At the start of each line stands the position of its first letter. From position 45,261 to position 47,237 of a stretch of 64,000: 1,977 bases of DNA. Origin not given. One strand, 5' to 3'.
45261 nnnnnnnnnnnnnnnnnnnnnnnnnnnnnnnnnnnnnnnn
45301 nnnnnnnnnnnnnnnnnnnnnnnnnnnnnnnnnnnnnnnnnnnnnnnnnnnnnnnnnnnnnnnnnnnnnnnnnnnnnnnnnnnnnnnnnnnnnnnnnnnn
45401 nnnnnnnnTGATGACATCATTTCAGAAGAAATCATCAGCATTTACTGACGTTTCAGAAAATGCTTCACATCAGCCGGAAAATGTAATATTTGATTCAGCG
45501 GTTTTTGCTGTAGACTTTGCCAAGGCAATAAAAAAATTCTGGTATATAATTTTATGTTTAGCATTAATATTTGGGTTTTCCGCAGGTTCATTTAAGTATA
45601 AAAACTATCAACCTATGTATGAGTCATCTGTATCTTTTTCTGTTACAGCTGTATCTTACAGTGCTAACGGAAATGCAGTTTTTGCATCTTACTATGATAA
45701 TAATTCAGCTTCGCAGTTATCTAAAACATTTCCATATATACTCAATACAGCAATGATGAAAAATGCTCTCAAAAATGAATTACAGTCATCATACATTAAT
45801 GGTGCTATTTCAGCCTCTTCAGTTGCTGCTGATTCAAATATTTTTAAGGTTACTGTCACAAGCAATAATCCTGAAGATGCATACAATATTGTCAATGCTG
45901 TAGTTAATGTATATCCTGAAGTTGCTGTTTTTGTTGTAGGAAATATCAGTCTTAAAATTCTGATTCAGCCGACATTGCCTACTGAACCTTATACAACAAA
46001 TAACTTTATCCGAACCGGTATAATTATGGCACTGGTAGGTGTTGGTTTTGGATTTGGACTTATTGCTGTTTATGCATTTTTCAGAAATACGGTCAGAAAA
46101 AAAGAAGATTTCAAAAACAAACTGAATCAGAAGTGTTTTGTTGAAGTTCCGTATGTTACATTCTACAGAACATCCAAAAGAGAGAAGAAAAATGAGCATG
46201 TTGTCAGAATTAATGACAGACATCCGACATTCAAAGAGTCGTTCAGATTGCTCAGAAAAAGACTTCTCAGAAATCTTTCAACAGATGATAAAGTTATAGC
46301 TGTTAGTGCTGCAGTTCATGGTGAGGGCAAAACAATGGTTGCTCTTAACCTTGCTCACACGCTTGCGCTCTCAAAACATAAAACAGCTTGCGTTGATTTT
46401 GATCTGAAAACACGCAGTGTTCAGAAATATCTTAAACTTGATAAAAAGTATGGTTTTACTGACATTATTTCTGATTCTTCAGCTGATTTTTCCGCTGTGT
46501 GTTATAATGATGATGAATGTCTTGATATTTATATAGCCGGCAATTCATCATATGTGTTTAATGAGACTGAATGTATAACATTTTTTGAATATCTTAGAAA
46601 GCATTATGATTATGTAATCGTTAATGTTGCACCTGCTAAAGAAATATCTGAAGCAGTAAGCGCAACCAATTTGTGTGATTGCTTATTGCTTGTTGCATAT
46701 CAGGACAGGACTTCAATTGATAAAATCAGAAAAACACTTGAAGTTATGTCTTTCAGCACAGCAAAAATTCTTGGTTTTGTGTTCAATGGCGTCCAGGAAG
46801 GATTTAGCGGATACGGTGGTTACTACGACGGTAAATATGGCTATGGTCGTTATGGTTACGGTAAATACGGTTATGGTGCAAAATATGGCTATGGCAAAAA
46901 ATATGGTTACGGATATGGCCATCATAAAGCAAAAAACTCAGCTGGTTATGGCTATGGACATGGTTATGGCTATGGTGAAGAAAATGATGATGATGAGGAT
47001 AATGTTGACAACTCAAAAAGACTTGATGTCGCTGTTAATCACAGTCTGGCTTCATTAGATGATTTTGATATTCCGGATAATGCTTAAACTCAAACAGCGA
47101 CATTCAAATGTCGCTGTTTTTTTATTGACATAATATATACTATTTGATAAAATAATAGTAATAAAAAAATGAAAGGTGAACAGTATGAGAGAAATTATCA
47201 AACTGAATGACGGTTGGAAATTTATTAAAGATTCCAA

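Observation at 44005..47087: BY-kinase functions split between two paralogues: an intact kinase without a tyrosine cluster and a degenerate kinase with a huge one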

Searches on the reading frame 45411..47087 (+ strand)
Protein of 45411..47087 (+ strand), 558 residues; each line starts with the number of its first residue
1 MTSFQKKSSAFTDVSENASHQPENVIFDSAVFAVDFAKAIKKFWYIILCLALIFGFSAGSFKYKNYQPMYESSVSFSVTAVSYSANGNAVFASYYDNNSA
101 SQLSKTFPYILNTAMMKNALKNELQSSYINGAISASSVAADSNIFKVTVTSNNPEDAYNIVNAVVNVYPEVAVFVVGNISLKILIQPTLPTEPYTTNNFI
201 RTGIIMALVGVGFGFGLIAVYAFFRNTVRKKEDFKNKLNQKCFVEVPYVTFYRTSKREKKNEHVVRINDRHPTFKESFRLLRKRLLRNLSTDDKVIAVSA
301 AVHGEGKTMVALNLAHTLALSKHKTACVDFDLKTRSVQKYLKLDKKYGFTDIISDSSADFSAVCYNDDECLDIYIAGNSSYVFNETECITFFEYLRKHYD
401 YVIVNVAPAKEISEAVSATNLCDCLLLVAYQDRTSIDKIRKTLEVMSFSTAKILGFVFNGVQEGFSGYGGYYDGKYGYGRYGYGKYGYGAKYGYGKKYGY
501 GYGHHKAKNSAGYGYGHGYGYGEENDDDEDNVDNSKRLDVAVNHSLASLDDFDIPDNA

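Call 3: search_protein_families(library=pfam, proteins=[window:45411-47084:+], max_evalue=0.01)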
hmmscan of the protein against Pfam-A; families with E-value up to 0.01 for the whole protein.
window:45411-47084:+ (558 aa): 4 families
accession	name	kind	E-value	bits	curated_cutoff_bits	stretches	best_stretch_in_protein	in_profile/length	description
PF01656.29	CbiA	-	3.4e-06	27.5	25.4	1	304-463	9-85/125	CobQ/CobB/MinD/ParA nucleotide binding domain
PF13614.12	AAA_31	-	5.5e-06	26.9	27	1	294-417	2-136/177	AAA domain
PF10609.15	ParA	-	8e-06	25.9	27.1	1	294-346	4-56/246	NUBPL iron-transfer P-loop NTPase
PF09140.17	MipZ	-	0.00034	20.4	20.7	1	295-425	2-125/262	ATPase MipZ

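Call 4: search_protein_families(library=ncbifam, proteins=[window:45411-47084:+], max_evalue=0.01)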
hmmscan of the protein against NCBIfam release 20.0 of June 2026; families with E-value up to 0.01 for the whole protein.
window:45411-47084:+ (558 aa): 15 families
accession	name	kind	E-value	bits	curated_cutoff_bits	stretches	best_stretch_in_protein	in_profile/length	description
TIGR01007.1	eps_fam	subfamily_domain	2.3e-25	89.4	108.05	1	278-472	3-201/204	polysaccharide biosynthesis tyrosine autokinase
TIGR03018.1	pepcterm_TyrKin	hypoth_equivalog_domain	1.4e-24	86.6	230.65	1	265-459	2-207/207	XrtA-associated tyrosine autokinase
TIGR01005.1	eps_transp_fam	subfamily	5.9e-18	64.4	411.7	1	269-489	521-743/754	exopolysaccharide transport protein family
NF007350.0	PRK09841.1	equivalog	4.9e-17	61.3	1248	1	259-484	496-721/726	tyrosine-protein kinase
TIGR03029.1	EpsG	equivalog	8.4e-16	57.9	313.8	1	275-459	84-273/274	chain length determinant protein tyrosine kinase EpsG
NF008568.0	PRK11519.1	equivalog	2.3e-10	39.3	1068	1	255-481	487-713/720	tyrosine-protein kinase Wzc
TIGR01006.1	polys_exp_MPA1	subfamily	1.1e-09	38.1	296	1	36-240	13-215/226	CspC family polysaccharide chain length determinant protein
TIGR01969.1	minD_arch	subfamily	4.2e-08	32.7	201.75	1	295-463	2-172/251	cell division ATPase MinD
TIGR03007.1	pepcterm_ChnLen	equivalog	1.4e-06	26.8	278.85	1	178-265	393-479/498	XrtA system polysaccharide chain length determinant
NF041136.1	MrpORP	equivalog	1.6e-06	27.6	450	1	294-347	6-59/365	iron-sulfur cluster carrier protein MrpORP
TIGR01968.1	minD_bact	equivalog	2.9e-06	26.8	212.9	1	294-420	2-132/261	septum site-determining protein MinD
NF041546.1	ParA_partition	equivalog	1.8e-05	24.4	180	0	296-333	2-39/203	ParA family partition ATPase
TIGR03371.1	cellulose_yhjQ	equivalog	0.00016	21.3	157.85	1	294-459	2-176/246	cellulose biosynthesis protein BcsQ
NF047398.1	AAA_KGGVGR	domain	0.00042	20.7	90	1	304-360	13-72/190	KGGVGR-motif variant AAA ATPase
NF008079.0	PRK10818.1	equivalog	0.0052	16.1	508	1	294-380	3-90/270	septum site-determining protein MinD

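Call 6: search_solved_structures(query=window:45411-47084:+, show_alignments=3, max_evalue=0.001)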
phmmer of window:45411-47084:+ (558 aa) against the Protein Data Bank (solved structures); distinct sequences matched with E-value up to 0.001: 15.
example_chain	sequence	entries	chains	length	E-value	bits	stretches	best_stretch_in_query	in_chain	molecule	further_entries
3bfv_A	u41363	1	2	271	7e-15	57.8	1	224-472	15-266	Membrane protein CapA1, Protein tyrosine kinase,Protein tyrosine kinase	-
4jmp_A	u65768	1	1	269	1.8e-14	56.4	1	231-472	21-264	C-terminal fragment of CapA, Protein tyrosine kinase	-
2ved_A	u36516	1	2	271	4.7e-14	55.1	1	224-472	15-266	MEMBRANE PROTEIN CAPA1, PROTEIN TYROSINE KINASE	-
6u1q_A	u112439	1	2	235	8.7e-14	54.2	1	283-480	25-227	VpsO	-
4jlv_A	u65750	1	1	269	4.4e-13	51.9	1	227-472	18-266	C-terminal fragment of Membrane protein CapA1, Putative uncharacterized protein capB1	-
6z0p_A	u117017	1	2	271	7.3e-13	51.2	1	276-474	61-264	BceF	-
7nhr_A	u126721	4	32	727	2.8e-12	49.2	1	199-481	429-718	Putative transmembrane protein Wzc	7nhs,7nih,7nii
9exo_H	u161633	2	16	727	1.1e-11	47.3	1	199-479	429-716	Putative transmembrane protein Wzc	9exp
3cio_A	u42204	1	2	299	4.5e-11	45.3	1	256-484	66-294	Tyrosine-protein kinase etk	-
9exq_D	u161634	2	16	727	6.1e-11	44.8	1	199-480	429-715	Putative transmembrane protein Wzc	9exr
9i2q_D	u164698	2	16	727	1.2e-10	43.9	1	200-477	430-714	Putative transmembrane protein Wzc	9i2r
7ni2_A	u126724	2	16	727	8.9e-10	41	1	200-472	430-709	Tyrosine-protein kinase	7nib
3la6_A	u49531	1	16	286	0.00023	23.2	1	264-476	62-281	Tyrosine-protein kinase wzc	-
9r62_I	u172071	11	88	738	0.00044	22.2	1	264-477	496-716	Tyrosine-protein kinase wzc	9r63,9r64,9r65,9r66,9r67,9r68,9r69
9xgv_A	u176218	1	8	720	0.00099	21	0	264-476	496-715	Tyrosine-protein kinase wzc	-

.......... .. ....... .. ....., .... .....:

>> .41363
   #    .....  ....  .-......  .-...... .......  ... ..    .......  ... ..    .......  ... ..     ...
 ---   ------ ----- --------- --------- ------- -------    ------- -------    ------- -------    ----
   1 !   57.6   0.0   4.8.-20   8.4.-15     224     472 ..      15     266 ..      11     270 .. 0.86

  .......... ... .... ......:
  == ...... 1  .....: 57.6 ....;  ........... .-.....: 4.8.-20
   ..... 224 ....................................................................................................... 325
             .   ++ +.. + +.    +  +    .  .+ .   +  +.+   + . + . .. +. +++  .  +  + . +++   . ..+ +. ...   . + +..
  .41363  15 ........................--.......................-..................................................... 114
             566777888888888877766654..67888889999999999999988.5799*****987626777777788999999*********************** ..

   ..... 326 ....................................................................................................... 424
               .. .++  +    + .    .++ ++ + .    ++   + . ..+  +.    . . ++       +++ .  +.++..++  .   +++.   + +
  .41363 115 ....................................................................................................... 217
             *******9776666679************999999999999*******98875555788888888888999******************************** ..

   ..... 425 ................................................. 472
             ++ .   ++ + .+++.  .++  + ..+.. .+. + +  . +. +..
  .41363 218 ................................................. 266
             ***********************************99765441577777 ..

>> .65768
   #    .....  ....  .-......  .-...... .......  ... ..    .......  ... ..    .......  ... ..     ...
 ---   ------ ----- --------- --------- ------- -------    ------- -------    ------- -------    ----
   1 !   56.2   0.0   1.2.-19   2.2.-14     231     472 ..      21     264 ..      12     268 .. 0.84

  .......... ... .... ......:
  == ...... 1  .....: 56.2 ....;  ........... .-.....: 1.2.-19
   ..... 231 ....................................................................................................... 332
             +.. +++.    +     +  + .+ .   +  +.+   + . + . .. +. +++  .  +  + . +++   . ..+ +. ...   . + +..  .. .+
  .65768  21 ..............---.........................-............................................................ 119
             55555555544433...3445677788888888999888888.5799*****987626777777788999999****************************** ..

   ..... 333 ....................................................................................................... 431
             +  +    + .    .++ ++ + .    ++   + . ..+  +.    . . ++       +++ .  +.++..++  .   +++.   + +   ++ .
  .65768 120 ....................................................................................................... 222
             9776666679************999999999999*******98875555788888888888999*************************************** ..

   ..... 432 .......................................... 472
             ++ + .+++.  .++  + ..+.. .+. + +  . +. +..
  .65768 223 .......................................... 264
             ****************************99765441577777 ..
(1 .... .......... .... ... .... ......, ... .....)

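Call 7: find_homologous_proteins(query=window:45411-47084:+, max_evalue=0.001)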
Query window:45411-47084:+ (558 aa): 2995 proteins with E <= 0.001 among 8000 candidates; the best 120 are listed.
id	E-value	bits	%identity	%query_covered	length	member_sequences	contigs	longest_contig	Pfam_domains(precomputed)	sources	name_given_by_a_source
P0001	0.0e+0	1255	100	100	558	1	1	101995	PF10609.16,PF01656.30,PF13614.13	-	-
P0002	0.0e+0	1123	85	100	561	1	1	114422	PF10609.16,PF01656.30,PF13614.13,PF09140.18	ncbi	-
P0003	0.0e+0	1093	82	100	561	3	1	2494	PF10609.16,PF01656.30,PF13614.13,PF09140.18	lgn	-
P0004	0.0e+0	1068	80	100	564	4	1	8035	PF10609.16,PF01656.30,PF13614.13,PF09140.18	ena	-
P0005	1.7e-252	857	69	84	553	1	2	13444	PF10609.16,PF01656.30,PF13614.13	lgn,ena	-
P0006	4.5e-249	846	71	84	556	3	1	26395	PF10609.16,PF01656.30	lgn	-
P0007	1.4e-214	732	63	81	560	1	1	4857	PF10609.16,PF01656.30,PF13614.13,PF09140.18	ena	-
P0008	4.1e-214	730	63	79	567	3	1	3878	PF10609.16,PF01656.30,PF13614.13,PF09140.18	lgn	-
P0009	8.7e-202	690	58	80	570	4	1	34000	PF01656.30,PF13614.13,PF09140.18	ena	-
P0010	3.2e-201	688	60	80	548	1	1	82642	PF10609.16,PF01656.30,PF09140.18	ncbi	-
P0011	1.2e-199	682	60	81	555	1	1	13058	PF10609.16,PF01656.30,PF13614.13,PF09140.18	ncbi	-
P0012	1.3e-192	659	58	81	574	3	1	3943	PF01656.30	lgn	-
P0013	1.3e-186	639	59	79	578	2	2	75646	PF10609.16,PF01656.30,PF13614.13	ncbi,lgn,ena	-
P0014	1.2e-182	626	56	81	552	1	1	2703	PF10609.16,PF01656.30,PF13614.13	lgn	-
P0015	2.0e-175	603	65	71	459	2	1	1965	PF10609.16,PF01656.30,PF13614.13,PF09140.18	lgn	-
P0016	1.5e-174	600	55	82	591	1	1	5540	PF10609.16,PF01656.30,PF13614.13,PF09140.18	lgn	-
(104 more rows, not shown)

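Call 8: find_encoding_contigs(protein=window:45411-47087:+, flank=8000, max_places=6)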
Protein window:45411-47087:+ (558 aa): no gene with exactly this product is on record in the collection.

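Call 14: find_encoding_contigs(protein=P0002, flank=8000, max_places=3)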
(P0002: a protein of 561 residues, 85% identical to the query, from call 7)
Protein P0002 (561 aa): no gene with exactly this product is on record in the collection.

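Call 15: find_encoding_contigs(protein=P0010, flank=8000, max_places=3)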
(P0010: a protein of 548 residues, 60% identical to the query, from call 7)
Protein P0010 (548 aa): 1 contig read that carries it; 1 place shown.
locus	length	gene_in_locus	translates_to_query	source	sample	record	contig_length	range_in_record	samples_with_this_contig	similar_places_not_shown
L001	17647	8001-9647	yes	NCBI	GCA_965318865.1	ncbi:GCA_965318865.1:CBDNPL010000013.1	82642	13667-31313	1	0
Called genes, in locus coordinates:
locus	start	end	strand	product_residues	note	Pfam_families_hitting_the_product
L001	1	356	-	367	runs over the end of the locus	PF14897:EpsG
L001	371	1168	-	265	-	PF00535:Glycos_transf_2, PF13506:Glyco_transf_21 (faint), PF13641:Glyco_tranf_2_3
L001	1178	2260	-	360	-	PF13477:Glyco_trans_4_2, PF13579:Glyco_trans_4_4 (weak), PF20706:GT4-conflict (weak), PF00534:Glycos_transf_1, PF13692:Glyco_trans_1_4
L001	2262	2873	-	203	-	PF02397:Bac_transf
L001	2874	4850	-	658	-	PF13727:CoA_binding_3, PF02629:CoA_binding (weak), PF02254:TrkA_N (faint), PF04321:RmlD_sub_bind, PF01073:3Beta_HSD, PF01370:Epimerase, PF02719:Polysacc_synt_2, PF16363:GDP_Man_Dehyd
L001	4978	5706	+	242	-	PF19567:CpsB_CapC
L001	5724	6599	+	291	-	PF16403:Bact_surface_Ig-like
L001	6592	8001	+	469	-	PF02706:Wzz (weak), PF01656:CbiA, PF02374:ArsA_ATPase (faint), PF09140:MipZ (faint), PF10609:ParA, PF13614:AAA_31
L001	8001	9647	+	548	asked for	PF09140:MipZ, PF10609:ParA (weak), PF01656:CbiA (weak)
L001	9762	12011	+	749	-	PF02837:Glyco_hydro_2_N, PF22666:Glyco_hydro_2_N2, PF00703:Glyco_hydro_2, PF02836:Glyco_hydro_2_C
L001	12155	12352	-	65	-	-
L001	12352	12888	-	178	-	PF02915:Rubrerythrin, PF21349:RUBY_RBDX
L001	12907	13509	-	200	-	PF01613:Flavin_Reduct, PF00301:Rubredoxin (faint), PF21349:RUBY_RBDX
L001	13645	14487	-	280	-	-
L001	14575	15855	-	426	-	PF01408:GFO_IDH_MocA, PF02894:GFO_IDH_MocA_C, PF22685:Gal80p_C-like (weak), PF22725:GFO_IDH_MocA_C3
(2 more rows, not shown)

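Call 55: predict_structure(alignment_id=A2)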
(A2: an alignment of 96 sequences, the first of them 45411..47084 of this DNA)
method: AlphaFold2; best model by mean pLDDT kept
length: 558 residues; sequences in the alignment: 96
mean_pLDDT: 78.9   pTM: 0.66
mean pLDDT of the five models: 78.9, 77.6, 77.2, 76.8, 75.8
residues with pLDDT >= 90: 283; 70-90: 117; 50-70: 52; < 50: 106
segments of 3 or more residues with pLDDT < 50: 2-6, 8-22, 472-545, 549-558
pLDDT, mean of each block of 10 residues (from residue 1): 44 43 67 89 96 97 94 89 63 61 82 92 95 89 89 96 93 81 93 92 97 97 88 90 88 56 61 89 95 96 92 95 96 90 89 90 88 92 92 97 95 93 96 91 94 95 62 43 43 38 39 37 39 40 45 38
secondary structure, 60 per line:
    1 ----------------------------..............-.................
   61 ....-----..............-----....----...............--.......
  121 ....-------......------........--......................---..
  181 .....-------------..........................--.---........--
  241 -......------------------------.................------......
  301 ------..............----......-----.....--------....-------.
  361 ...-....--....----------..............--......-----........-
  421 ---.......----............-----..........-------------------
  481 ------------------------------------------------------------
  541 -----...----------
elements in order: H29-42 H44-64 E70-83 E89-92 H97-111 H114-124 E132-137 E144-151 H154-175 E179-185 H199-224 H231-238 E242-247 H272-288 E295-300 H307-320 E325-330 H336-340 H349-352 H360-363 E365-368 E371-374 H385-398 E401-406 H412-419 E424-430 H436-446 E452-461

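Call 60: fold_search(model_id=the predicted structure, library=pdb)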
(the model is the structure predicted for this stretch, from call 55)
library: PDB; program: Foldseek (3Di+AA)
matches with E <= 10: 1710; with E <= 0.001: 243
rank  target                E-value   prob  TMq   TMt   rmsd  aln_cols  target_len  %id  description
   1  7nhr_E                2.7e-22  1.00  0.47  0.49  12.2       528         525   14  Putative transmembrane protein Wzc K540M C1 (released 2021-08-25)
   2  9exo_B                5.7e-22  1.00  0.50  0.50  11.9       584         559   14  Wzc-K540M-2YE MgADP C1 (released 2025-04-23)
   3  9exq_E                6.1e-22  1.00  0.49  0.52  11.9       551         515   14  Wzc-K540M-3YE-N711Y MgADP C1 (released 2025-04-23)
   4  9exq_C                9.1e-22  1.00  0.50  0.50  12.7       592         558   14  Wzc-K540M-3YE-N711Y MgADP C1 (released 2025-04-23)
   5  9exo_E                1.7e-21  1.00  0.49  0.52  11.9       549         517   14  Wzc-K540M-2YE MgADP C1 (released 2025-04-23)
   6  9exo_C                1.8e-21  1.00  0.49  0.49  11.9       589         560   14  Wzc-K540M-2YE MgADP C1 (released 2025-04-23)
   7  9i2q_E                5.2e-21  1.00  0.48  0.52  11.9       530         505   13  Wzc-K540M-3YE MgADP C1 (released 2025-04-30)
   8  9i2q_C                6.2e-21  1.00  0.48  0.49  12.7       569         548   13  Wzc-K540M-3YE MgADP C1 (released 2025-04-30)
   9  7nhr_B                7.0e-21  1.00  0.47  0.47  11.0       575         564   13  Putative transmembrane protein Wzc K540M C1 (released 2021-08-25)
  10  9exq_B                8.3e-21  1.00  0.49  0.49  12.0       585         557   14  Wzc-K540M-3YE-N711Y MgADP C1 (released 2025-04-23)
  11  7nhr_C                8.8e-21  1.00  0.47  0.46  10.6       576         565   13  Putative transmembrane protein Wzc K540M C1 (released 2021-08-25)
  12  9i2q_B                1.5e-20  1.00  0.48  0.49  12.0       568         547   13  Wzc-K540M-3YE MgADP C1 (released 2025-04-30)
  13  7nhs_A                1.9e-20  1.00  0.46  0.49  12.1       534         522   13  Wzc K540M C8 (released 2021-08-25)
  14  9r62_I                8.0e-20  1.00  0.53  0.49   9.7       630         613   10  CPS co-polymerase Wzc_C1 (released 2026-03-04)
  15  7nib_E                1.0e-19  1.00  0.49  0.53  12.0       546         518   14  Wzc-K540M-4YE C1 (released 2021-08-25)
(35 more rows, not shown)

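Call 70: find_related_loci(query=A4, collection=metagenome_contigs, flank=4500)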
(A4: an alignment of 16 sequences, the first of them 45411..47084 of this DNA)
Query A4 (558 aa) in metagenome_contigs; peptide patterns used: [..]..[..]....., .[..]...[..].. (x = any residue, [..] = any of these).
309 stretches matched a pattern; 1 encode a relative of the query (tblastn E <= 1e-3); 1 distinct loci.
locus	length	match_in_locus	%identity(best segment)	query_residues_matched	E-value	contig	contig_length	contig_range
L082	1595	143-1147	27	16-354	2e-45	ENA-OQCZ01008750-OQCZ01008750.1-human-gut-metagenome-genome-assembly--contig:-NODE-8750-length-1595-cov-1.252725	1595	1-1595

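Call 71: find_encoding_contigs(protein=P0013, flank=4000, max_places=1)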
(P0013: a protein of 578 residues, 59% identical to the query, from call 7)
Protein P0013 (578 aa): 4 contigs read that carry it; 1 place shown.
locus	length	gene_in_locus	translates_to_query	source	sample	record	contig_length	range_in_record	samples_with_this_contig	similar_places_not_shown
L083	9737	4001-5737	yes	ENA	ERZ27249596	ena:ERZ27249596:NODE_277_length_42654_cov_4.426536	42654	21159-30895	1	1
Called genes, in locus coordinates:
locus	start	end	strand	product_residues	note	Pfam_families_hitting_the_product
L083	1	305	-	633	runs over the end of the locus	PF13727:CoA_binding_3, PF22674:C2185-like_N (weak), PF00106:adh_short (weak), PF01073:3Beta_HSD, PF01370:Epimerase, PF02719:Polysacc_synt_2, PF04321:RmlD_sub_bind, PF16363:GDP_Man_Dehyd, +2 more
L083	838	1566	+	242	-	PF19567:CpsB_CapC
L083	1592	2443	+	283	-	PF16403:Bact_surface_Ig-like (weak)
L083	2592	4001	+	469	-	PF02706:Wzz (weak), PF01656:CbiA, PF10609:ParA (faint), PF13614:AAA_31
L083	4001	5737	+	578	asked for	PF01656:CbiA, PF10609:ParA (faint), PF13614:AAA_31 (faint)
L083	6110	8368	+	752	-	PF02837:Glyco_hydro_2_N, PF22666:Glyco_hydro_2_N2 (weak), PF00703:Glyco_hydro_2, PF02836:Glyco_hydro_2_C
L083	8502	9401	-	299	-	PF00294:PfkB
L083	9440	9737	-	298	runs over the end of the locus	-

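Call 72: find_encoding_contigs(protein=P0009, flank=4000, max_places=1)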
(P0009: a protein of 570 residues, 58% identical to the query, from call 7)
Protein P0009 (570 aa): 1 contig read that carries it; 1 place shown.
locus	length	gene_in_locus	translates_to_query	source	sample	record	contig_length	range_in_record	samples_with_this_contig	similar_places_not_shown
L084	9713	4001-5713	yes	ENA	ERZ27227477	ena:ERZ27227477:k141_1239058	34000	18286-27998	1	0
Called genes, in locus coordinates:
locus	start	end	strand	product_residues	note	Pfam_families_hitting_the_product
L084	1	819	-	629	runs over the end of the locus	PF13727:CoA_binding_3, PF01408:GFO_IDH_MocA (faint), PF00106:adh_short (weak), PF01073:3Beta_HSD, PF01370:Epimerase, PF02719:Polysacc_synt_2, PF04321:RmlD_sub_bind, PF16363:GDP_Man_Dehyd, +2 more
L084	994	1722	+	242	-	PF19567:CpsB_CapC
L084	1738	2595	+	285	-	PF16403:Bact_surface_Ig-like (weak)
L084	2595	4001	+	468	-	PF01656:CbiA (weak), PF09140:MipZ (faint), PF10609:ParA (faint), PF13614:AAA_31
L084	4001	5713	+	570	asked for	PF01656:CbiA (weak), PF09140:MipZ (weak), PF13614:AAA_31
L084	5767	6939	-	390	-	PF01613:Flavin_Reduct, PF23458:DUF7130 (faint), PF21349:RUBY_RBDX, PF02915:Rubrerythrin, PF21349:RUBY_RBDX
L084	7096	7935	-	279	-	-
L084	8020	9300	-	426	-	PF01408:GFO_IDH_MocA, PF02894:GFO_IDH_MocA_C, PF22685:Gal80p_C-like (faint), PF22725:GFO_IDH_MocA_C3 (weak)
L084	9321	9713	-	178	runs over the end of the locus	PF04073:tRNA_edit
